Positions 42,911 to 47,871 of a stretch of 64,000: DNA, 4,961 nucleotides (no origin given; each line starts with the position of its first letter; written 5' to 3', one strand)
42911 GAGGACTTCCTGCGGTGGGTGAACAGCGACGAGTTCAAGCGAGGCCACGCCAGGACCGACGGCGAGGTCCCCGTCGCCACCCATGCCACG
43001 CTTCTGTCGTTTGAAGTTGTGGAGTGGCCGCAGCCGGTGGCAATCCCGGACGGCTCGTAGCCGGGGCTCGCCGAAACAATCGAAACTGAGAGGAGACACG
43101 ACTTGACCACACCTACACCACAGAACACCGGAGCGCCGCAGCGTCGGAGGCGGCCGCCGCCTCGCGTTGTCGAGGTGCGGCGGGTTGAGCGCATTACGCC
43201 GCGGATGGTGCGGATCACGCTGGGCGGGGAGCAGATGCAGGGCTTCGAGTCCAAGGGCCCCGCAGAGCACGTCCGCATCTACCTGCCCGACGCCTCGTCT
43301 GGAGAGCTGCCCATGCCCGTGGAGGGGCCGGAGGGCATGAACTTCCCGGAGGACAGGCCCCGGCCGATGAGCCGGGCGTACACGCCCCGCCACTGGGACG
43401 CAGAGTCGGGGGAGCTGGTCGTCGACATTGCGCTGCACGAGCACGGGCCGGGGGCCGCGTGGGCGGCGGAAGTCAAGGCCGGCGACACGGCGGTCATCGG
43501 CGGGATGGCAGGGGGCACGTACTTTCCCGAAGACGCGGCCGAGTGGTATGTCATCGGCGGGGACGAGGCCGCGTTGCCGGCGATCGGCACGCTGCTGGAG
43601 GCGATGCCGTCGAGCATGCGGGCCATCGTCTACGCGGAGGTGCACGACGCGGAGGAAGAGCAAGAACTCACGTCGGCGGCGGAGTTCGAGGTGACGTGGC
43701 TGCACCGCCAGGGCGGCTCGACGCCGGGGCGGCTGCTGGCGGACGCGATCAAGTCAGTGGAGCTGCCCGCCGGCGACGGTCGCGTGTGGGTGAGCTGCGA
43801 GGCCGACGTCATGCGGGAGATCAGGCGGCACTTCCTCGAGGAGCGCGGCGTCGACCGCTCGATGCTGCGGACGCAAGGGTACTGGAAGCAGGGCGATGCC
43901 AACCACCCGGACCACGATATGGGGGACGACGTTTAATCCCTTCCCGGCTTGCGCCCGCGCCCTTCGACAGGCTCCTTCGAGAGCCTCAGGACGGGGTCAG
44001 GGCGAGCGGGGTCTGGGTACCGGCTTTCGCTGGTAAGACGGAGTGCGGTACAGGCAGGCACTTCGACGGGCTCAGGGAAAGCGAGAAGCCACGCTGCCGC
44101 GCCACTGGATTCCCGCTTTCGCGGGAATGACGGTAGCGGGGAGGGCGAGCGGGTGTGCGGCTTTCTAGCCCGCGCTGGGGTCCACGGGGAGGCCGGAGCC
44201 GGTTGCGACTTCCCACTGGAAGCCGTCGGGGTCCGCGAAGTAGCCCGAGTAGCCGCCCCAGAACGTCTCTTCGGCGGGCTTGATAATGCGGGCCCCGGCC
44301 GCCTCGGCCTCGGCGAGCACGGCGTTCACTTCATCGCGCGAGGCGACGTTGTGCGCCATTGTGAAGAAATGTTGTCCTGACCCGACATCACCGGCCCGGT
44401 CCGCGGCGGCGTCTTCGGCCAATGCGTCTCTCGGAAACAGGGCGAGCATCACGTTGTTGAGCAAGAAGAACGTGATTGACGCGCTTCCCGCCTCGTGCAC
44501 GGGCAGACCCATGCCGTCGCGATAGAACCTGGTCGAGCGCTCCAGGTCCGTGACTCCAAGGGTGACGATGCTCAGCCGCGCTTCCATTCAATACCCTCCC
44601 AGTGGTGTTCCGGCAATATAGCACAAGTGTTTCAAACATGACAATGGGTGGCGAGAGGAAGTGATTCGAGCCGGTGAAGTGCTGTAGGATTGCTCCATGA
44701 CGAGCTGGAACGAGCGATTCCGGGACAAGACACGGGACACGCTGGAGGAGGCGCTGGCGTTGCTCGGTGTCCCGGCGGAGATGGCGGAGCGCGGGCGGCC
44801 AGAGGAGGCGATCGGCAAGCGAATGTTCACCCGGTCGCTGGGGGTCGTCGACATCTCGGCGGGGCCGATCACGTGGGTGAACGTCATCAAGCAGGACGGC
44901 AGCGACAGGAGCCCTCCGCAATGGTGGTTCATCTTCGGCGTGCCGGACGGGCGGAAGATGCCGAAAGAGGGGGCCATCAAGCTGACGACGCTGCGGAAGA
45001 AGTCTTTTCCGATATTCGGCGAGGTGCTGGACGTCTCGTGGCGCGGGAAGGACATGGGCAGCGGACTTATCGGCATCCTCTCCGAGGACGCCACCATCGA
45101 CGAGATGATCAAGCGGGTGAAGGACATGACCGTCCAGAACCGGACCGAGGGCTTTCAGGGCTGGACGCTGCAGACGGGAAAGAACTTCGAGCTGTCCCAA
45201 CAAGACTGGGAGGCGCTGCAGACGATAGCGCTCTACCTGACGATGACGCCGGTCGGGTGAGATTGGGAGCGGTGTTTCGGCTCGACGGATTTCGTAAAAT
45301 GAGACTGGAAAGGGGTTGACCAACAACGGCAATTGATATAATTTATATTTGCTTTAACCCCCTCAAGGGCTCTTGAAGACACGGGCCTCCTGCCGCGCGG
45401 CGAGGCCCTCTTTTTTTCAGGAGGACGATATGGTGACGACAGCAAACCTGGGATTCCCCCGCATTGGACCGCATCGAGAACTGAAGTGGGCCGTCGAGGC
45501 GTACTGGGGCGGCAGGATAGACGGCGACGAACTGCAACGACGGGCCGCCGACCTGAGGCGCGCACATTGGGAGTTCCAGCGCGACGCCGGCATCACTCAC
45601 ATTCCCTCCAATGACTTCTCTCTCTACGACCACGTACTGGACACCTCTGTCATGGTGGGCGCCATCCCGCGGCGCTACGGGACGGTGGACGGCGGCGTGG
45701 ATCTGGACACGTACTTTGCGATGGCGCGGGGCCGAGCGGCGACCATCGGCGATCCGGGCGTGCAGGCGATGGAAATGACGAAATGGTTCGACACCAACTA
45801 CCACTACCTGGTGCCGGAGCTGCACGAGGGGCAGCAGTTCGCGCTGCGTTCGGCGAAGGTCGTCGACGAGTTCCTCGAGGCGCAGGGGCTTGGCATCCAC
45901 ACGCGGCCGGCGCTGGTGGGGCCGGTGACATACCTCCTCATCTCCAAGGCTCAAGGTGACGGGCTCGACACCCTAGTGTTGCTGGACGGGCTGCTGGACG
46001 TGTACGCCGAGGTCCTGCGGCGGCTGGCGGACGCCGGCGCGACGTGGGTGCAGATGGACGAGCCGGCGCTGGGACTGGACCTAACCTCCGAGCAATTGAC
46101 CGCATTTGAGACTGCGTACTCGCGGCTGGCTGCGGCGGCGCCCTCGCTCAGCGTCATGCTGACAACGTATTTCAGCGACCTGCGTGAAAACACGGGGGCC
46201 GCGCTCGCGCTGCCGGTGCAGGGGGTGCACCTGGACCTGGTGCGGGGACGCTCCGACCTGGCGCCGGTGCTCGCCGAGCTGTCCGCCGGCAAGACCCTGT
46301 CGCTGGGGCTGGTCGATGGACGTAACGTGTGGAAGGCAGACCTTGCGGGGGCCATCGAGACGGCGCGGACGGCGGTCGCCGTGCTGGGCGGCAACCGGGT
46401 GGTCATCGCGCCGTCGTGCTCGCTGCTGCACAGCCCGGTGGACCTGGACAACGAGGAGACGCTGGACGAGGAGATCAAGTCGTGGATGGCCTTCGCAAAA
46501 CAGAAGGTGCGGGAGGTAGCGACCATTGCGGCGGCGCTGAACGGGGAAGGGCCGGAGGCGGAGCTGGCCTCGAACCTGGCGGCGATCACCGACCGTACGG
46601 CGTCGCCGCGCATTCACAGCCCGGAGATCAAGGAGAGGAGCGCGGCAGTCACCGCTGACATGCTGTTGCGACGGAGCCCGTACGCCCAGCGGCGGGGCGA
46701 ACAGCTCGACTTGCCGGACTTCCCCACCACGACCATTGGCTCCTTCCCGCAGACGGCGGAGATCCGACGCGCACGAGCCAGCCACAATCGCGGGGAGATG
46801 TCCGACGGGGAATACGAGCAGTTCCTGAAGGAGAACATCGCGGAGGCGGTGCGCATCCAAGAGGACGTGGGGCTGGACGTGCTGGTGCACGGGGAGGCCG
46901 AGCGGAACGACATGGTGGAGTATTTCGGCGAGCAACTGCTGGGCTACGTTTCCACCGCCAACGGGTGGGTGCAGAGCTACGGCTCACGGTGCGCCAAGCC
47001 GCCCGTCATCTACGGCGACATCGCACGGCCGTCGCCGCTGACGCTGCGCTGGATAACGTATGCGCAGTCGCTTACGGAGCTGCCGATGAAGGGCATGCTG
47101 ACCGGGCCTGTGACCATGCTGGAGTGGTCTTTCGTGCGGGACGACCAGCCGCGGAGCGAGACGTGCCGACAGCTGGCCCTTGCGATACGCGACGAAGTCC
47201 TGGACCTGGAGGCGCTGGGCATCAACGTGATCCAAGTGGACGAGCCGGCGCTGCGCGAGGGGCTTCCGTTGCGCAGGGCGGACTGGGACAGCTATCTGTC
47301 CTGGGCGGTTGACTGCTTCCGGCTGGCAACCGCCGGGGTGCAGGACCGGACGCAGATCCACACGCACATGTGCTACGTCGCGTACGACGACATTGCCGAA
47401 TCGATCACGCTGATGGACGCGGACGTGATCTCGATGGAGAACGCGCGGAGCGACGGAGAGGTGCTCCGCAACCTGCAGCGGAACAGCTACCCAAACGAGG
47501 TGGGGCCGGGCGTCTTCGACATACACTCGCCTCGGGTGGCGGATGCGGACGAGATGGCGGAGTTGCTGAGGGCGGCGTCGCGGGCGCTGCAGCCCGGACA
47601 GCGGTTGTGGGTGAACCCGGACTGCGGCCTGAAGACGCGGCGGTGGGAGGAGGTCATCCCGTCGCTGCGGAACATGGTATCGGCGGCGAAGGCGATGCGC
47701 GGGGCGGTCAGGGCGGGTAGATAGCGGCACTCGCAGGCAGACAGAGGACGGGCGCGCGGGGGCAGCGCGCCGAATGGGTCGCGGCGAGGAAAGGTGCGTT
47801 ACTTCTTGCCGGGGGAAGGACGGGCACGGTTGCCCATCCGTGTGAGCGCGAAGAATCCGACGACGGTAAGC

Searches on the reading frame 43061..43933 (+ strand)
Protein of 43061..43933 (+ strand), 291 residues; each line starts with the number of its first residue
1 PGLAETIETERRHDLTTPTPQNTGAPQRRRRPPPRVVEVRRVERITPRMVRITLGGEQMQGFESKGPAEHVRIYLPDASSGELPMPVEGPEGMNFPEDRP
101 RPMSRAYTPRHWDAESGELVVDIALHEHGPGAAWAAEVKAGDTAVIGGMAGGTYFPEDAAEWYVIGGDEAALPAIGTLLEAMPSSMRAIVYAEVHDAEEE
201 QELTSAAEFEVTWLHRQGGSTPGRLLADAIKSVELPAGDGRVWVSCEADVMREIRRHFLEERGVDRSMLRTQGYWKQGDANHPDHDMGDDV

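Call 29: search_protein_families(library=pfam, proteins=[window:43061-43933:+], max_evalue=0.00001)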
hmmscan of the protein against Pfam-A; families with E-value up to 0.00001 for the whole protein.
window:43061-43933:+ (291 aa): 2 families
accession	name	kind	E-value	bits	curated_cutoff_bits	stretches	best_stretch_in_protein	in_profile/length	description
PF04954.18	SIP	-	8.7e-39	133.2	26.3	1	160-278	1-119/119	Siderophore-interacting protein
PF08021.17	FAD_binding_9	-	6.8e-28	97.7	23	1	38-148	1-115/120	Siderophore-interacting FAD-binding domain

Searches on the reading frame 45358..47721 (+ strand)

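Call 28: search_protein_families(library=pfam, proteins=[window:45358-47721:+], max_evalue=0.00001)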
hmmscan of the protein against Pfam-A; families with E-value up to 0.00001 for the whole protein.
window:45358-47721:+ (788 aa): 2 families
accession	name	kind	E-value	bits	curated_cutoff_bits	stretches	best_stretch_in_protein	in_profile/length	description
PF01717.24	Meth_synt_2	-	8.4e-154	512.1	21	2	455-778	1-323/324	Cobalamin-independent synthase, Catalytic domain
PF08267.18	Meth_synt_1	-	1e-122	410.1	27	1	28-338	2-307/313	Cobalamin-independent synthase, N-terminal domain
